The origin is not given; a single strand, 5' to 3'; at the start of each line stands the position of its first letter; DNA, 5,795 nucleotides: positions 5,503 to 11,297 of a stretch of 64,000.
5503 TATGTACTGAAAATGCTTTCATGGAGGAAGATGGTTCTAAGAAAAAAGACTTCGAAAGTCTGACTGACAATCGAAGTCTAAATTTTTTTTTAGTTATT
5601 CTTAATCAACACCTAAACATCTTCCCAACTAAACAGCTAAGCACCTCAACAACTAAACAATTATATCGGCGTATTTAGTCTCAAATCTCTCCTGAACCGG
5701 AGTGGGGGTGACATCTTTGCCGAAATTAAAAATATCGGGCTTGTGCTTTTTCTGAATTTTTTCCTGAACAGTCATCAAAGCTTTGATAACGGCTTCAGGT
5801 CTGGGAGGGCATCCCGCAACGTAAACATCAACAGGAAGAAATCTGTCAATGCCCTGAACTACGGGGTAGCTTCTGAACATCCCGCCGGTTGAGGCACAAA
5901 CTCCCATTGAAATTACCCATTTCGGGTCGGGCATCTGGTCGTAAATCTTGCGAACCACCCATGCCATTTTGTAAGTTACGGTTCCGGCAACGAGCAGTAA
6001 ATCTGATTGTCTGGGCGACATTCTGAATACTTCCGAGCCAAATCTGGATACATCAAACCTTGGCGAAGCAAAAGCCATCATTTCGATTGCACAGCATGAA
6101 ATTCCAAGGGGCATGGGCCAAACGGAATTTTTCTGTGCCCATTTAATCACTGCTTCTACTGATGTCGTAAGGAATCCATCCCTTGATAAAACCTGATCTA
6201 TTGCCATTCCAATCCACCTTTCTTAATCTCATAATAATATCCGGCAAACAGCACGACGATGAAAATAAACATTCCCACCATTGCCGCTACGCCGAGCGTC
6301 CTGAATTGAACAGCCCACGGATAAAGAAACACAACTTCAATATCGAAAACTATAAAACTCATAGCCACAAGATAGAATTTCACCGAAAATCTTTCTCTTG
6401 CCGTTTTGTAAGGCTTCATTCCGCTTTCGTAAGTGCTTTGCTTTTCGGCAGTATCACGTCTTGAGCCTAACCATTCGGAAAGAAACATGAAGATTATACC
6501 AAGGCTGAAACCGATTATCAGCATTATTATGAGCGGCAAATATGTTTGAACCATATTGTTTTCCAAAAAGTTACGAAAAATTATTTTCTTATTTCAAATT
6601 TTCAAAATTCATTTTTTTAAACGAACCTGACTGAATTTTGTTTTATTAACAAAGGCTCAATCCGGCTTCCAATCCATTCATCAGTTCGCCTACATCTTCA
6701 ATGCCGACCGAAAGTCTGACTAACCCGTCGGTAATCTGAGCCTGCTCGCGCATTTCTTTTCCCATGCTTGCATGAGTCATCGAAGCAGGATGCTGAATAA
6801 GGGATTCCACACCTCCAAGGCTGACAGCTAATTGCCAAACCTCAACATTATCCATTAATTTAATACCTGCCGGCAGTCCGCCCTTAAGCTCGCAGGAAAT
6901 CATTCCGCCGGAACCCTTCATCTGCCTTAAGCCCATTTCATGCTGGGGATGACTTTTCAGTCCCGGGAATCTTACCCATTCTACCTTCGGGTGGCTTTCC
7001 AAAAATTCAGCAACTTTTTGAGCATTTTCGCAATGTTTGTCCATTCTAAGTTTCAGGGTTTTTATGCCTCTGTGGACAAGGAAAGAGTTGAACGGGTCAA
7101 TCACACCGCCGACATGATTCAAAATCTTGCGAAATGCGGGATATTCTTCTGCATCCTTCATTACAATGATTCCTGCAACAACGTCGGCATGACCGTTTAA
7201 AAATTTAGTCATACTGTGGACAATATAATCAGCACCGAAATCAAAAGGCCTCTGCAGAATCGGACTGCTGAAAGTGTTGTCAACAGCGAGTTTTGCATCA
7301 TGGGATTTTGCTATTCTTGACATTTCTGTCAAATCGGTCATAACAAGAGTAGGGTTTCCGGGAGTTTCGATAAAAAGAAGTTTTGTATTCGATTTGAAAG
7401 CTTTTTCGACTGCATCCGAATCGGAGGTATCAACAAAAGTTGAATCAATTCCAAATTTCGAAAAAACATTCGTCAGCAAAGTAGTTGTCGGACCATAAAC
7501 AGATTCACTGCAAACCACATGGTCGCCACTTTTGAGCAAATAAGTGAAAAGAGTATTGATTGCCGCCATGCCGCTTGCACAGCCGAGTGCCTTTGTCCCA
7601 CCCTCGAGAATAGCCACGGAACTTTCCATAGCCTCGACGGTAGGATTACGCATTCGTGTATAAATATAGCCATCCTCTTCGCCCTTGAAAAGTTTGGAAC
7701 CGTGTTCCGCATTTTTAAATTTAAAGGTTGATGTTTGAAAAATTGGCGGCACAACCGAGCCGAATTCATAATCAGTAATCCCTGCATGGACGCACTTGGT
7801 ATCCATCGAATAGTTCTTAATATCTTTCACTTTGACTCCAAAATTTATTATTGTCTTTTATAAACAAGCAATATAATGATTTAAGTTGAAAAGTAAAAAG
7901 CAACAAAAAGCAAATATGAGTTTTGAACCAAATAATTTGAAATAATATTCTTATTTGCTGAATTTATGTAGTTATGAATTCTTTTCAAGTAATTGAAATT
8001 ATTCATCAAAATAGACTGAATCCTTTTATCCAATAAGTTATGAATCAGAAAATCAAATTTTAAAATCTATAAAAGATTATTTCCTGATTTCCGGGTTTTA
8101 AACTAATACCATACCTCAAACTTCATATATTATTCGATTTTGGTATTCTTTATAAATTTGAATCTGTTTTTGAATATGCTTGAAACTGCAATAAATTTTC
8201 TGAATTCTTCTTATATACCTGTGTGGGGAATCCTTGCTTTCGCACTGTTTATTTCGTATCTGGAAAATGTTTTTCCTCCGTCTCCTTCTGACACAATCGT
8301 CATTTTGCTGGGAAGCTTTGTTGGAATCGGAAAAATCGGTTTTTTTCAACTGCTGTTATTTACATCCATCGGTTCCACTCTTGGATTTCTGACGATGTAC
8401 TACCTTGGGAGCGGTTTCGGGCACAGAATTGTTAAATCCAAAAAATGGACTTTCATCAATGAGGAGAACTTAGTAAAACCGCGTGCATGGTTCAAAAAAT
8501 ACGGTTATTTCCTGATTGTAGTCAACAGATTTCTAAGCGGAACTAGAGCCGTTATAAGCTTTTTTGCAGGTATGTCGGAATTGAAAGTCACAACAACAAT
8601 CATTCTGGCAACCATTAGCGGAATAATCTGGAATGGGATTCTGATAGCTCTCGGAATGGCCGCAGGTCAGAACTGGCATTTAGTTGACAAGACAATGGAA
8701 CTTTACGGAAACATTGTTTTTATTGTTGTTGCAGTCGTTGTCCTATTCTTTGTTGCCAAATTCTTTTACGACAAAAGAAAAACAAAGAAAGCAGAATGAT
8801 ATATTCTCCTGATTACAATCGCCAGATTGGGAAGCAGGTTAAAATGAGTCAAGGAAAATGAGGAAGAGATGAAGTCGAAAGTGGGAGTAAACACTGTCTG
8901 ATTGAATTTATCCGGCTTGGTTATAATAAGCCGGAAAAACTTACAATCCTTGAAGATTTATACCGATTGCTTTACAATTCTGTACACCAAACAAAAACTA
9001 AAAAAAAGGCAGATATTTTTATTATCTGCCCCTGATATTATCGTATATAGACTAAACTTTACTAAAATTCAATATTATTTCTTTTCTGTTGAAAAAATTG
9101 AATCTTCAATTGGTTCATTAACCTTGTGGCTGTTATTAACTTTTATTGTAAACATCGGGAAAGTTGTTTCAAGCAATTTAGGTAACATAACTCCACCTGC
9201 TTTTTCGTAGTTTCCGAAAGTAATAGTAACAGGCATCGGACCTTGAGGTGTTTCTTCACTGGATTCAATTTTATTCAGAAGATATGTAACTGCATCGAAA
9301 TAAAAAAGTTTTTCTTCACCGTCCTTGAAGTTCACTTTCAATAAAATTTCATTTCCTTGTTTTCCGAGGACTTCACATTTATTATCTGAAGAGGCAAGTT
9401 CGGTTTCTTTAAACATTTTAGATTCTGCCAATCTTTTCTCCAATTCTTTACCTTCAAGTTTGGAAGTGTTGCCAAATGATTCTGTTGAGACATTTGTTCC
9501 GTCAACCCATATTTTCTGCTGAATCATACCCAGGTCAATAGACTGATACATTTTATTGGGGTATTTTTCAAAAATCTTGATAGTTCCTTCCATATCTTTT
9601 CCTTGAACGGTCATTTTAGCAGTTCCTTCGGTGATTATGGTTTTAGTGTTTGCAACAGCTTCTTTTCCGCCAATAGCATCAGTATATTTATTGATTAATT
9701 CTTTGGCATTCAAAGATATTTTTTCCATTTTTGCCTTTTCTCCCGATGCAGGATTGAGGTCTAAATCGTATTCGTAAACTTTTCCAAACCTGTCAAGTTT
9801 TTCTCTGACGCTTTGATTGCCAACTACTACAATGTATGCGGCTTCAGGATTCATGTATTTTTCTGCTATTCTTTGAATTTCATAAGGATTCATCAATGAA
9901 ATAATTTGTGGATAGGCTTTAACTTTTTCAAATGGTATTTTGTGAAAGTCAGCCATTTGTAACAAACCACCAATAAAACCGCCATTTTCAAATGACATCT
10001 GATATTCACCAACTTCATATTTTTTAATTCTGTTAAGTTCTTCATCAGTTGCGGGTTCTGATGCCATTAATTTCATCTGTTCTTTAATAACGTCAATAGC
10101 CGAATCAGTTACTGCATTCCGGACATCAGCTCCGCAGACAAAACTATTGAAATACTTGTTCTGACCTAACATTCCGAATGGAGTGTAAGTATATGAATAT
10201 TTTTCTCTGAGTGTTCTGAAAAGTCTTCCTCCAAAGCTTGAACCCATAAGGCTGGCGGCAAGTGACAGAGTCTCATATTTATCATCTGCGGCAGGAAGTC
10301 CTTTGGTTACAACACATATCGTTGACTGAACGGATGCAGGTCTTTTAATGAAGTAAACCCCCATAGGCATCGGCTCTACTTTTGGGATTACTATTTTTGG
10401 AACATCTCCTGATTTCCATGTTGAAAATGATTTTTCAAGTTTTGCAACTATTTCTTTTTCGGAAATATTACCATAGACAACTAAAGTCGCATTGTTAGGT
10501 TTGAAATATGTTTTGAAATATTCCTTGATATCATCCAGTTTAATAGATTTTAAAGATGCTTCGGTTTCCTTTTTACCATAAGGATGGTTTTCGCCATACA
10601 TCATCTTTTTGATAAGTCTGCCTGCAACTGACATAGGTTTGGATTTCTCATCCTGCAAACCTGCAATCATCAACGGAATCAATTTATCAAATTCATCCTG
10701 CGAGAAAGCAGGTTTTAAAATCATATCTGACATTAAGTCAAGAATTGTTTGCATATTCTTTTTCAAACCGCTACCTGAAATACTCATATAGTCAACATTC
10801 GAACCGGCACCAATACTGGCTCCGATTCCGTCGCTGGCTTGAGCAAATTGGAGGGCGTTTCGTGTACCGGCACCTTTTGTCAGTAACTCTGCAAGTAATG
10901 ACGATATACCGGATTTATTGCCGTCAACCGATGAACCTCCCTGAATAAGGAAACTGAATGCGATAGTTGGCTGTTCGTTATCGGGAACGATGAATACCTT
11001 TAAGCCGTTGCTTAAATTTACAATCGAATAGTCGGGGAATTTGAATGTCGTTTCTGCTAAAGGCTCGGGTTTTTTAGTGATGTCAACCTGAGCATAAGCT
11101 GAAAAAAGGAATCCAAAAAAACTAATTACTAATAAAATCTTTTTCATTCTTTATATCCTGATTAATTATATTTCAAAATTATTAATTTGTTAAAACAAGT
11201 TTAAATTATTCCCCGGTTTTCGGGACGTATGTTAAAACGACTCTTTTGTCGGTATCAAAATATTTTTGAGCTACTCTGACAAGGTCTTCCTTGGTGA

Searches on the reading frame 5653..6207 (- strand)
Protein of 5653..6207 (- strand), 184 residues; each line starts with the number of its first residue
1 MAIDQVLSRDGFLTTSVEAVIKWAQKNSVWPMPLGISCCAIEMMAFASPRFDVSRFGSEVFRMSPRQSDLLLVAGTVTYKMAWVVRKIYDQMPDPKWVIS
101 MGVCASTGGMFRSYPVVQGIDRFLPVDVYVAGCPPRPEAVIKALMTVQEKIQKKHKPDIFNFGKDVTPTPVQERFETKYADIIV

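Call 41: search_protein_families(library=pfam, proteins=[window:5653-6207:-], max_evalue=0.001)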
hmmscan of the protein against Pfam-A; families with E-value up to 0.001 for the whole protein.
window:5653-6207:- (184 aa): 1 family
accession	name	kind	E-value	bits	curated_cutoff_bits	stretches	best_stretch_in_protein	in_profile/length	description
PF01058.29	Oxidored_q6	-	1.7e-28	99.3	27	1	38-146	3-127/128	NADH ubiquinone oxidoreductase, 20 Kd subunit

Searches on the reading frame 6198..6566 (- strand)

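Call 41: search_protein_families(library=pfam, proteins=[window:6198-6566:-], max_evalue=0.001)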
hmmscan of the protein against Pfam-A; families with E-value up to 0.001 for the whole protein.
window:6198-6566:- (122 aa): 1 family
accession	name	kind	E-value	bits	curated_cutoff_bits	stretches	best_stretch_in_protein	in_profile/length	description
PF00507.24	Oxidored_q4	-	8.2e-37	125.8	23.3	1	24-121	2-99/99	NADH-ubiquinone/plastoquinone oxidoreductase, chain 3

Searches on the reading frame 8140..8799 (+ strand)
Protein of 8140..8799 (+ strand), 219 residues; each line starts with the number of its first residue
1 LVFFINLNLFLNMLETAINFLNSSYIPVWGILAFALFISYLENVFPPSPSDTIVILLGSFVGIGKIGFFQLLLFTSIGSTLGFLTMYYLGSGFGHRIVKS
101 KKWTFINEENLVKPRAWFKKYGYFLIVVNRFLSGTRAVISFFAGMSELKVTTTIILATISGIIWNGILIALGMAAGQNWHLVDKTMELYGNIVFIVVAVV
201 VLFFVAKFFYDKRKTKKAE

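Call 41: search_protein_families(library=pfam, proteins=[window:8140-8799:+], max_evalue=0.001)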
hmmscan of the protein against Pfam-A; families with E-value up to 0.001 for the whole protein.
window:8140-8799:+ (219 aa): 1 family
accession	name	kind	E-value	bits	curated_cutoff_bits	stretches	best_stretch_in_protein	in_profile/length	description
PF09335.16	VTT_dom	-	2.4e-16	60.8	33.9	1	49-173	2-122/123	VTT domain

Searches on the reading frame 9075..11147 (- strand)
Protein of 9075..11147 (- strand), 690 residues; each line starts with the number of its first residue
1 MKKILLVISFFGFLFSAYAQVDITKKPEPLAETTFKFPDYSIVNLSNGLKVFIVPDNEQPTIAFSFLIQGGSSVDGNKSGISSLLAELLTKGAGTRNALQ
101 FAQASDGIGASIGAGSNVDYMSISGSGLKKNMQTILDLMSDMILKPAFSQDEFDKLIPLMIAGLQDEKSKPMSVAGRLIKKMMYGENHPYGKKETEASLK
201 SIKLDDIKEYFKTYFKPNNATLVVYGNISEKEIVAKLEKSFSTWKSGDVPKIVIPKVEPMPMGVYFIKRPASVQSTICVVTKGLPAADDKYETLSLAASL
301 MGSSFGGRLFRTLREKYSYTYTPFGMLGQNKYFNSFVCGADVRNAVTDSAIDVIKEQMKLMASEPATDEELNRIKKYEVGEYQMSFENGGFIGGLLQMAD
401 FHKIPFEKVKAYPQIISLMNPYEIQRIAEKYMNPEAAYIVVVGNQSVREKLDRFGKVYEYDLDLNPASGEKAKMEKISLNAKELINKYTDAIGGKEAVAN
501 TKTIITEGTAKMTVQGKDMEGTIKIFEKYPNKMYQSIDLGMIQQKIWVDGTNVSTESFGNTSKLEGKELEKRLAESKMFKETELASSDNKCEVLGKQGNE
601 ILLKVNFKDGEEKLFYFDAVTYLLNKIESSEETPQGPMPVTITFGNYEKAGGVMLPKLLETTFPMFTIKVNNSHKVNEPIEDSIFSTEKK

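Call 58: search_protein_families(library=pfam, proteins=[window:9075-11147:-], max_evalue=0.00001)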
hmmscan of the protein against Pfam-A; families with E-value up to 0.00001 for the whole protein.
window:9075-11147:- (690 aa): 2 families
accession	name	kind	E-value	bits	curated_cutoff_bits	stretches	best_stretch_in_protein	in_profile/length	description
PF05193.26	Peptidase_M16_C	-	2.4e-36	125.7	23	1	201-376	1-179/181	Peptidase M16 inactive domain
PF00675.25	Peptidase_M16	-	4.4e-11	43.3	22.3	1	55-182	6-134/149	Insulinase (Peptidase family M16)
